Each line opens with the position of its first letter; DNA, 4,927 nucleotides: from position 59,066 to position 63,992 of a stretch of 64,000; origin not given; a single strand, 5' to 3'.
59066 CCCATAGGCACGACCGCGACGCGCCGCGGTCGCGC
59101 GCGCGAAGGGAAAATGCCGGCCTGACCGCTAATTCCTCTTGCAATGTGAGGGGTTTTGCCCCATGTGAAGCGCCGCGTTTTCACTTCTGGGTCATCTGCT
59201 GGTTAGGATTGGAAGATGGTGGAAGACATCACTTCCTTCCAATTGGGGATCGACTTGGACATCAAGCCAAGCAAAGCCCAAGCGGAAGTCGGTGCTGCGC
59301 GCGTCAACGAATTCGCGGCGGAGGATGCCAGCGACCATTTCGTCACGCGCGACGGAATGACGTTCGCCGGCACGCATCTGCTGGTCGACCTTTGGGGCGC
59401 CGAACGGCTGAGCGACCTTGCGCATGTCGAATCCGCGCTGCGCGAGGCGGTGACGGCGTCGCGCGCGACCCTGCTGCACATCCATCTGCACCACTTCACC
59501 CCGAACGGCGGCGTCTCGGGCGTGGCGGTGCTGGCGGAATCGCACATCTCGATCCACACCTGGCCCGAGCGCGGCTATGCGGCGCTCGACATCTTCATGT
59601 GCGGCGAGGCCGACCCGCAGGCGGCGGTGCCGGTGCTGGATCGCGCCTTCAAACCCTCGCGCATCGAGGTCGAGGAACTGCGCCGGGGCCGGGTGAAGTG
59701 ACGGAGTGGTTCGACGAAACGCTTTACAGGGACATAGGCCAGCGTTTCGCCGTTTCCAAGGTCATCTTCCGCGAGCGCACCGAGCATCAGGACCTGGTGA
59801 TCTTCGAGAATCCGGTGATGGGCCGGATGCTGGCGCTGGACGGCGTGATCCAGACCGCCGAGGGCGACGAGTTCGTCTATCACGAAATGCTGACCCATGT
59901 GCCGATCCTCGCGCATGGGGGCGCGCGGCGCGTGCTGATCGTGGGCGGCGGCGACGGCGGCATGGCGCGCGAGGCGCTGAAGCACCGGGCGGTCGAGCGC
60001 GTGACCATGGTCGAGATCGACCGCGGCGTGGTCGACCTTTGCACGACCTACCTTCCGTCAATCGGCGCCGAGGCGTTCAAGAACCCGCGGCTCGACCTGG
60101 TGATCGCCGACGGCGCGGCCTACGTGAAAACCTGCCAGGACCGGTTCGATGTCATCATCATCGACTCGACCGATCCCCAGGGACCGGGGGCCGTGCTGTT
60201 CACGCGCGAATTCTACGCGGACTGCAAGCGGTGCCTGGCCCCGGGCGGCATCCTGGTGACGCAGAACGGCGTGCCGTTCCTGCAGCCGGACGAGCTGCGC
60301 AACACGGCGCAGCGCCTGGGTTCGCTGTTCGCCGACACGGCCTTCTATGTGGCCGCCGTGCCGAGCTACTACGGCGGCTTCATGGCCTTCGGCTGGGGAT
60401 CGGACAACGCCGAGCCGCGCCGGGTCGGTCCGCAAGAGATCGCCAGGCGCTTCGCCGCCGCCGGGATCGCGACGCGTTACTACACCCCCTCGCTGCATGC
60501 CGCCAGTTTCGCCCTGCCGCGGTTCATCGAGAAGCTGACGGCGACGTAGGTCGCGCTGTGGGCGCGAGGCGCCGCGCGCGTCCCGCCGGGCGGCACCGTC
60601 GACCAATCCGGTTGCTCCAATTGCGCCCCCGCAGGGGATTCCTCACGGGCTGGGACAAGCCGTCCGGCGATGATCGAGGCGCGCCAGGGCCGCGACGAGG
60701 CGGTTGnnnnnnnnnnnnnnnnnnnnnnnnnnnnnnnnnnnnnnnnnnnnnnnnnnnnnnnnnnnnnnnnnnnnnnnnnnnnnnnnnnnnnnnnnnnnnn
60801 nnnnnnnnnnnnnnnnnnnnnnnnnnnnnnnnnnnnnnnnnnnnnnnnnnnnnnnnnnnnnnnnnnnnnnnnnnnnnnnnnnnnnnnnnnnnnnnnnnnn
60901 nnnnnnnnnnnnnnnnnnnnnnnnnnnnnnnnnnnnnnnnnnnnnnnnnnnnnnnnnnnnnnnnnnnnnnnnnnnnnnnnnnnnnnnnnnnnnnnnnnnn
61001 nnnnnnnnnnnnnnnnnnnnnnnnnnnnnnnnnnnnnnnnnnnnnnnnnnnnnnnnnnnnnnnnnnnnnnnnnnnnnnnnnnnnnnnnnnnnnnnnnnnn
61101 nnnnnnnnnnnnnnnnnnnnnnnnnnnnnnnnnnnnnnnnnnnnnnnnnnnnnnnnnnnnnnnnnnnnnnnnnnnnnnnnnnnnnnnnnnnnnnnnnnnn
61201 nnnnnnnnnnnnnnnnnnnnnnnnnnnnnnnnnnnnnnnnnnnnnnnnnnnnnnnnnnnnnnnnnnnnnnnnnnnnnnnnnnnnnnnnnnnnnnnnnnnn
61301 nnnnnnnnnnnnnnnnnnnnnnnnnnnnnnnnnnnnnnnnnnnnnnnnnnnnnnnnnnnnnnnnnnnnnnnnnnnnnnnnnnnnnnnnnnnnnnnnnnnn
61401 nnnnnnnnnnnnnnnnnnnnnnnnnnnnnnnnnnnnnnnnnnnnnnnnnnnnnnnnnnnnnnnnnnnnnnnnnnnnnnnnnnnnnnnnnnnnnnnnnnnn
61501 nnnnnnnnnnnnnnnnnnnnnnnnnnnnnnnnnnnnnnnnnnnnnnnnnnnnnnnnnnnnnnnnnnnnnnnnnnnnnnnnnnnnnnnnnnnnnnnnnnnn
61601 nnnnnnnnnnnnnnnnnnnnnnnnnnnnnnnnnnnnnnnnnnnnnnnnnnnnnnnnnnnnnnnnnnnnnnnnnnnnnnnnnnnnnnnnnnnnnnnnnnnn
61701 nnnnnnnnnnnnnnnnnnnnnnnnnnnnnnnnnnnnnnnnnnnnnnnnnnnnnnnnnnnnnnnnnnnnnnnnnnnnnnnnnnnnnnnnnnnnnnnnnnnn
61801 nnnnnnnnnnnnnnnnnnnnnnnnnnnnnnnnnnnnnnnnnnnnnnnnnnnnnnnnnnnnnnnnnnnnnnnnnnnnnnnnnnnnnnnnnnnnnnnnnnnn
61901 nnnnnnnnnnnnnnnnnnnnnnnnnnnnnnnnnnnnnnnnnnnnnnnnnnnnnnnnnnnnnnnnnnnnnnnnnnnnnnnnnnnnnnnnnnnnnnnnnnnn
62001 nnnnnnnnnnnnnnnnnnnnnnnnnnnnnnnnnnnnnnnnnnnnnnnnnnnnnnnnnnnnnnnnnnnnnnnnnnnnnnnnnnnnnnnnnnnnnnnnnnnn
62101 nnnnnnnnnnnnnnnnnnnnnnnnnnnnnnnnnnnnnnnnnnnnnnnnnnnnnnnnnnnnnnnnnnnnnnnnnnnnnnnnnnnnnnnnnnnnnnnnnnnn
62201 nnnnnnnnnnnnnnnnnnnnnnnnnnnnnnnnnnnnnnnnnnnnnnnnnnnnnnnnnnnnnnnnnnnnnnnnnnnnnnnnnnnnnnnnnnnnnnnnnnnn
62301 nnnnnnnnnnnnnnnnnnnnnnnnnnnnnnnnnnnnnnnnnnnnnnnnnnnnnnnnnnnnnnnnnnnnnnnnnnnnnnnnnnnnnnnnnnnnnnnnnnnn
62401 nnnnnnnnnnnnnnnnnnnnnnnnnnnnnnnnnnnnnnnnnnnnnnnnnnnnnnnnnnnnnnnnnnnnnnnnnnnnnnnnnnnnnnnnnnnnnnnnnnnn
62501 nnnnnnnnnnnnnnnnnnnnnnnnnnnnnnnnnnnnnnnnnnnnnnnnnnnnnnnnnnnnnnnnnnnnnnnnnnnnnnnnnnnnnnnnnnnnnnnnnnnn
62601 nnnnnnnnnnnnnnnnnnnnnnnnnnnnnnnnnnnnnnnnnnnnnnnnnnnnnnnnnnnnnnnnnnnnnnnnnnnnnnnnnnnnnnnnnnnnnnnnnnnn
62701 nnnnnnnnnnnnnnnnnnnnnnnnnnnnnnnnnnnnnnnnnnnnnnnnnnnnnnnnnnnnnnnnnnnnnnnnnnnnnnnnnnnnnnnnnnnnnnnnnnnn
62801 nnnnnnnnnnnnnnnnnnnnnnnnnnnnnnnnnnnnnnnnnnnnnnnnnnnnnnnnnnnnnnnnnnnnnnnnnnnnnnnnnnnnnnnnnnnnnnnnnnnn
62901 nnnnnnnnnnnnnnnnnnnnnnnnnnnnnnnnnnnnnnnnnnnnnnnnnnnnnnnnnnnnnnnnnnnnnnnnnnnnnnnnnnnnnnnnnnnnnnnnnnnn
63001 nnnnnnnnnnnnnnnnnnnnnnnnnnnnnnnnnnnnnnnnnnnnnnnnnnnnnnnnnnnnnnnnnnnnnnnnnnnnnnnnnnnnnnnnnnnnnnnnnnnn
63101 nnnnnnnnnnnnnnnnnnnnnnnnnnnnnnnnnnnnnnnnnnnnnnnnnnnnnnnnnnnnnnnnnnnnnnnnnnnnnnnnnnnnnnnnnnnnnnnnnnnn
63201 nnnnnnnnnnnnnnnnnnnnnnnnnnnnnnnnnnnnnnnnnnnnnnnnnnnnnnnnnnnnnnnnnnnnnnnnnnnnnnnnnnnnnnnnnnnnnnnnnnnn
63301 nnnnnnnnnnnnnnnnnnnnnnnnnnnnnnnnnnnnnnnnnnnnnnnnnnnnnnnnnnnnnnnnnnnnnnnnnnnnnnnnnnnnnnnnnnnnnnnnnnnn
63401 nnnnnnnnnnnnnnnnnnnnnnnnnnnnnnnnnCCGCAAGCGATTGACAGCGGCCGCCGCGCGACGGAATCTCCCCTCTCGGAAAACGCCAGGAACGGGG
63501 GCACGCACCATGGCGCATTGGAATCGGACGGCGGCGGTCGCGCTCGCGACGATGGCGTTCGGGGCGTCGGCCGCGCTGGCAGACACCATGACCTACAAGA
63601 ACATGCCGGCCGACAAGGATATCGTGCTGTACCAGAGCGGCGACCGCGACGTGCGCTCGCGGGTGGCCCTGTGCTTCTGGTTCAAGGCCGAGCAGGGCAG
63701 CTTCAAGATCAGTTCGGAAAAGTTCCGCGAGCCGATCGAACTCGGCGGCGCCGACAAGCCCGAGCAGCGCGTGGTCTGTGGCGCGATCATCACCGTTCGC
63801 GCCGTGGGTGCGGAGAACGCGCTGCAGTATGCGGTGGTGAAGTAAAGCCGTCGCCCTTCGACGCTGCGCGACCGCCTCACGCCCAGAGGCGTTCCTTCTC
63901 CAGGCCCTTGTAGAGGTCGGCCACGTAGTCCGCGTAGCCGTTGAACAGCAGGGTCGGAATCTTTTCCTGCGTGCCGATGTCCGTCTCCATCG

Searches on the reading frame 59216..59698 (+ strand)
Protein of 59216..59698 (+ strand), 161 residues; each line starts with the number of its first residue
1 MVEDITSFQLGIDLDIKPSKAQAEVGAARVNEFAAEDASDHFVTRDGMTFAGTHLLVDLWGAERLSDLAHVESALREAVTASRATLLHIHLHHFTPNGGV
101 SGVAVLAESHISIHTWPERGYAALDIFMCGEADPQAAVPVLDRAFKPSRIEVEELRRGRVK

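Call 68: search_protein_families(library=pfam, proteins=[window:59216-59698:+], max_evalue=0.00001)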
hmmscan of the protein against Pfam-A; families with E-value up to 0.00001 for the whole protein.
window:59216-59698:+ (161 aa): 1 family
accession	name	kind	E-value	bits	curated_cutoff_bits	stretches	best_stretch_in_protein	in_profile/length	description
PF02675.21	AdoMet_dc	-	6.9e-38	129.7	25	1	54-158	1-107/107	S-adenosylmethionine decarboxylase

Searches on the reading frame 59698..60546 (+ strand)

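Call 68: search_protein_families(library=pfam, proteins=[window:59698-60546:+], max_evalue=0.00001)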
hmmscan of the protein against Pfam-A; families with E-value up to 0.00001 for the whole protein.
window:59698-60546:+ (283 aa): 2 families
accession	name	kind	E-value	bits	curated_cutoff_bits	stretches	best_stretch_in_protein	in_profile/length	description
PF01564.23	Spermine_synth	-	7e-61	205.4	22.9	1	58-238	1-180/186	Spermine/spermidine synthase domain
PF17284.7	Spermine_synt_N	-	1.5e-15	57.2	22.1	1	4-55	2-53/53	Spermidine synthase tetramerisation domain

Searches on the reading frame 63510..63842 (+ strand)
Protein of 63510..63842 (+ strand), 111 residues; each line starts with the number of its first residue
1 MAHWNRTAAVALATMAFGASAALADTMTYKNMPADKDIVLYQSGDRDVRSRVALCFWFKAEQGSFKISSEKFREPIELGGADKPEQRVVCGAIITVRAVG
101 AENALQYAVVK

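Call 3: search_protein_families(library=pfam, proteins=[window:63510-63842:+], max_evalue=0.1)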
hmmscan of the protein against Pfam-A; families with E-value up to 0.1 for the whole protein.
window:63510-63842:+ (111 aa): 0 families

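Call 4: search_protein_families(library=ncbifam, proteins=[window:63510-63842:+], max_evalue=0.1)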
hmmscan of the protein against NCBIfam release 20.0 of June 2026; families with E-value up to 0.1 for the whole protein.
window:63510-63842:+ (111 aa): 0 families

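Call 41: find_homologous_proteins(query=A2, max_evalue=0.01)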
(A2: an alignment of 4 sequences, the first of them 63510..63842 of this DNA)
Query A2 (4 sequences) (111 aa, profile of the alignment): 51 proteins with E <= 0.01 among 8000 candidates.
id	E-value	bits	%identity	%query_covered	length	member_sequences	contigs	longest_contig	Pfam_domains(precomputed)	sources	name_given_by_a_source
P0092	4.1e-60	218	100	100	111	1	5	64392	-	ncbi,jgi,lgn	jgi:hypothetical protein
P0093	2.0e-59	216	81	100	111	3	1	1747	-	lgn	-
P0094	3.8e-55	202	89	84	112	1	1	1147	-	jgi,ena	-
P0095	1.6e-54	200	79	100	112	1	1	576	-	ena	-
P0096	2.7e-54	200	89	81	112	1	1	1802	-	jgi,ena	-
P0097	3.3e-54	199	61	81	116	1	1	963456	-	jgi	jgi:hypothetical protein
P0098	4.9e-54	199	75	95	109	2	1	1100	-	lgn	-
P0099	1.2e-53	198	75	95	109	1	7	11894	-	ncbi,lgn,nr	ncbi:MAG: hypothetical protein JNM30_07520 [Rhodospirillales bacterium]|nr:hypothetical protein [Rho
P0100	1.3e-53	197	73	95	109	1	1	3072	-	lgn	-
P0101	2.3e-53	197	78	78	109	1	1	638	-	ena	-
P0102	3.7e-53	196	78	78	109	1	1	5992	-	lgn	-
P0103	4.4e-53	196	87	84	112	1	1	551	-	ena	-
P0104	5.3e-53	195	77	78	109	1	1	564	-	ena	-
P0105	1.0e-52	195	81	79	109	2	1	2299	-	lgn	-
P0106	1.6e-52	194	77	92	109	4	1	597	-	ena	-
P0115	1.1e-50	188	61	78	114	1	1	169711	-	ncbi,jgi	jgi:hypothetical protein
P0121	1.1e-49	185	62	82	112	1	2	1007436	-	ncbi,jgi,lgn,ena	-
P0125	9.6e-49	182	63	82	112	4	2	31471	-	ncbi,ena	-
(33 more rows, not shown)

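Call 43: find_encoding_contigs(protein=P0121, flank=6000, max_places=1)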
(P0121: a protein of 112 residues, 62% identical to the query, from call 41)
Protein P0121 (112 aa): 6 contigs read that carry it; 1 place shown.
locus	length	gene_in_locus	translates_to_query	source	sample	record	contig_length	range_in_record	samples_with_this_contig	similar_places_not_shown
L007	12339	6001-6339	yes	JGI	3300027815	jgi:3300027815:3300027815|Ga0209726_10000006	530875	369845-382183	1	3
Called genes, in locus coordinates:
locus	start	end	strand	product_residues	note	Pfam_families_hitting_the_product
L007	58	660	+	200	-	-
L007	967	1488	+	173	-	PF00583:Acetyltransf_1, PF13673:Acetyltransf_10 (weak), PF13508:Acetyltransf_7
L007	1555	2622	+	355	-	-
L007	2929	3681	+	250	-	-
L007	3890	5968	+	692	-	-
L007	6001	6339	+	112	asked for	-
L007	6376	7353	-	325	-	PF00174:Oxidored_molyb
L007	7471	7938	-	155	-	PF00210:Ferritin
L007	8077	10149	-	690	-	PF00009:GTP_EFTU, PF22042:EF-G_D2 (weak), PF14492:EFG_III, PF03764:EFG_IV, PF00679:EFG_C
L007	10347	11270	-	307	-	PF02558:ApbA, PF08546:ApbA_C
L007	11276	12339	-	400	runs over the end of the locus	PF00155:Aminotran_1_2, PF01041:DegT_DnrJ_EryC1 (weak)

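Call 44: find_encoding_contigs(protein=P0115, flank=6000, max_places=1)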
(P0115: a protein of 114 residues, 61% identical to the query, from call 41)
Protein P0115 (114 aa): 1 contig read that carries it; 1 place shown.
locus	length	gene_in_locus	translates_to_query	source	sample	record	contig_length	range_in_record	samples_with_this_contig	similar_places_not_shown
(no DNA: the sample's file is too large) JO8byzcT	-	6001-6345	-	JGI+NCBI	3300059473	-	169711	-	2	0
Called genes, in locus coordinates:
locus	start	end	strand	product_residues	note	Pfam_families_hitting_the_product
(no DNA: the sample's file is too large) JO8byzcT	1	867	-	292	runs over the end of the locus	PF00483:NTP_transferase, PF12804:NTP_transf_3 (weak)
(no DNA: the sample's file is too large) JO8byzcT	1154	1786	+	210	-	-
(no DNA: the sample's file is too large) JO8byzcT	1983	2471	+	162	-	PF02675:AdoMet_dc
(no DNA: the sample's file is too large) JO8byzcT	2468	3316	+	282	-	PF17284:Spermine_synt_N, PF01564:Spermine_synth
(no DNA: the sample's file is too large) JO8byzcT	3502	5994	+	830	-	-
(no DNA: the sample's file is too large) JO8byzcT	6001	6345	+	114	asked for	-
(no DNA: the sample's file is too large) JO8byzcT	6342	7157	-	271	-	PF00528:BPD_transp_1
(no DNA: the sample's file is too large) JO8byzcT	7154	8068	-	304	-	PF19300:BPD_transp_1_N, PF00528:BPD_transp_1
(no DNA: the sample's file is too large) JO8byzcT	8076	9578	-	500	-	PF00496:SBP_bac_5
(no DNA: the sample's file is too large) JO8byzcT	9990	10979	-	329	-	PF00174:Oxidored_molyb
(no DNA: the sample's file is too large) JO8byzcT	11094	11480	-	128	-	PF04343:DUF488, PF22751:DUF488-N3a, PF22752:DUF488-N3i (weak)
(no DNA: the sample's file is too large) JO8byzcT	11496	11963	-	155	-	PF00210:Ferritin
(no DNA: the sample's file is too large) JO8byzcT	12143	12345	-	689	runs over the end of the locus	PF00009:GTP_EFTU, PF22042:EF-G_D2, PF14492:EFG_III, PF03764:EFG_IV, PF00679:EFG_C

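Call 45: find_encoding_contigs(protein=P0125, flank=6000, max_places=1)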
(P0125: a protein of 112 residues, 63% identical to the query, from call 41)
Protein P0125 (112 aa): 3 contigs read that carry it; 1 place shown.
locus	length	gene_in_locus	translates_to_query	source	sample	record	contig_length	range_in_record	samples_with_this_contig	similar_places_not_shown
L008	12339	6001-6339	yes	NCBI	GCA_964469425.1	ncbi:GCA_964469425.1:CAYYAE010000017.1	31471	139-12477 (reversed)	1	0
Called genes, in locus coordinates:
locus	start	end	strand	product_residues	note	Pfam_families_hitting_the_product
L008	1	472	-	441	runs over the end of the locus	PF03721:UDPG_MGDP_dh_N, PF00984:UDPG_MGDP_dh, PF03720:UDPG_MGDP_dh_C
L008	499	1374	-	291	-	PF00483:NTP_transferase, PF12804:NTP_transf_3 (weak)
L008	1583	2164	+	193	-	-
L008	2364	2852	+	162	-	PF02675:AdoMet_dc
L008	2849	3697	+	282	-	PF17284:Spermine_synt_N, PF01564:Spermine_synth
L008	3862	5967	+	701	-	-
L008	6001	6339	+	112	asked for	-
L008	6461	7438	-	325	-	PF00174:Oxidored_molyb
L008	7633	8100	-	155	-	PF00210:Ferritin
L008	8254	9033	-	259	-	PF05711:TylF, PF13578:Methyltransf_24 (faint)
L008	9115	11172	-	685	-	PF00009:GTP_EFTU, PF22042:EF-G_D2 (weak), PF14492:EFG_III, PF03764:EFG_IV, PF00679:EFG_C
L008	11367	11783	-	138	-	PF01850:PIN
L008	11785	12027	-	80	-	PF02604:PhdYeFM_antitox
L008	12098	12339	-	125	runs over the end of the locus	?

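Call 46: search_protein_families(library=pfam, proteins=[L007:3890-5965:+, L008:3862-5964:+, L007:2929-3678:+, L007:1555-2619:+], max_evalue=0.01)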
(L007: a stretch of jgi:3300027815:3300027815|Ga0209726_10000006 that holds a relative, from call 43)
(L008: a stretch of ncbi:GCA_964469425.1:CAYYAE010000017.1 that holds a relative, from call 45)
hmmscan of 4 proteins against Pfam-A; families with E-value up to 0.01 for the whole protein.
L007:3890-5965:+ (692 aa): 13 families
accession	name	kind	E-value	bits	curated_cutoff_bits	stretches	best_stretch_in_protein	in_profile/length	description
PF00656.27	Peptidase_C14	-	1.1e-23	84.6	21.4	1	457-675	3-224/233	Caspase domain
PF09136.16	Glucodextran_B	-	2.9e-07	30.8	27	1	357-420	19-81/83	Glucodextranase, domain B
PF07719.23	TPR_2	-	1.4e-06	28.4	27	1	83-114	2-33/34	Tetratricopeptide repeat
PF00515.34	TPR_1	-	1.4e-06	28.3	27.8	1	83-114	2-33/34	Tetratricopeptide repeat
PF23914.1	TPR_CcmH_CycH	-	3.3e-06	27.5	42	1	76-117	44-85/158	Cytochrome c-type biogenesis protein H TPR domain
PF13414.12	TPR_11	-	2.9e-05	24.1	26.8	1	89-126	1-38/42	TPR repeat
PF14559.12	TPR_19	-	3.6e-05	24.4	25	1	66-114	9-57/68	Tetratricopeptide repeat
PF13428.12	TPR_14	-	0.0002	22.2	23.5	1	83-119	2-38/44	Tetratricopeptide repeat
PF13176.12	TPR_7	-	0.0013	19.1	27.9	1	84-115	1-32/36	Tetratricopeptide repeat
PF13181.12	TPR_8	-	0.002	18.6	25.7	1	84-114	3-33/34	Tetratricopeptide repeat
PF03704.23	BTAD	-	0.0028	18.5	22.1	1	66-110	80-124/146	Bacterial transcriptional activator domain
PF01650.23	Peptidase_C13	-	0.0068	16.4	22.8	0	497-603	88-188/258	Peptidase C13 family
PF14538.11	Raptor_N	-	0.0088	16.3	27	0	481-585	46-148/151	Raptor N-terminal CASPase like domain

L008:3862-5964:+ (701 aa): 10 families
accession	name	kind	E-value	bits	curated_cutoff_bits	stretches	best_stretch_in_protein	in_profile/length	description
PF00656.27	Peptidase_C14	-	3.2e-23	83.1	21.4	1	466-683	3-223/233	Caspase domain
PF09136.16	Glucodextran_B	-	2e-06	28.1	27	1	363-427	18-81/83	Glucodextranase, domain B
PF23914.1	TPR_CcmH_CycH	-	1.5e-05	25.4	42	1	68-110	43-85/158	Cytochrome c-type biogenesis protein H TPR domain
PF00515.34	TPR_1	-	3.6e-05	23.8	27.8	1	78-107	4-33/34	Tetratricopeptide repeat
PF07719.23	TPR_2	-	4.1e-05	23.8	27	1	78-107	4-33/34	Tetratricopeptide repeat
PF13414.12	TPR_11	-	0.00011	22.3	26.8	1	82-115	1-34/42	TPR repeat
PF13428.12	TPR_14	-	0.0012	19.7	23.5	1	77-112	3-38/44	Tetratricopeptide repeat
PF13181.12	TPR_8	-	0.0016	18.9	25.7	1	78-107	4-33/34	Tetratricopeptide repeat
PF14559.12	TPR_19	-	0.0038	18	25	0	59-110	9-60/68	Tetratricopeptide repeat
PF01650.23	Peptidase_C13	-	0.0063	16.5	22.8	1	506-615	88-191/258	Peptidase C13 family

L007:2929-3678:+ (250 aa): 0 families

L007:1555-2619:+ (355 aa): 0 families

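Call 60: search_solved_structures(query=A2, max_evalue=10)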
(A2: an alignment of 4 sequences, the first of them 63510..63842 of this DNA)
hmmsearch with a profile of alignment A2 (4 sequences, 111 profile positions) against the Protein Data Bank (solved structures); distinct sequences matched with E-value up to 10: 3.
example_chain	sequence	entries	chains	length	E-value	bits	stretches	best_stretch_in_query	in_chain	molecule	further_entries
9lpe_A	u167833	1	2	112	0.51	13.5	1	46-83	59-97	Homeobox-leucine zipper protein PROTODERMAL FACTOR 2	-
30ks_A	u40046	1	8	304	0.52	13.5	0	6-46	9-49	Malate dehydrogenase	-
2prr_A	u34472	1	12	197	1.2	12.4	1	6-81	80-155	Alkylhydroperoxidase AhpD core: uncharacterized peroxidase-related protein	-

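Call 73: search_protein_families(library=padloc, proteins=[window:63510-63842:+], max_evalue=0.01)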
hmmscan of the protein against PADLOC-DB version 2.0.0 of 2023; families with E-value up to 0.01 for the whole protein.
window:63510-63842:+ (111 aa): 0 families
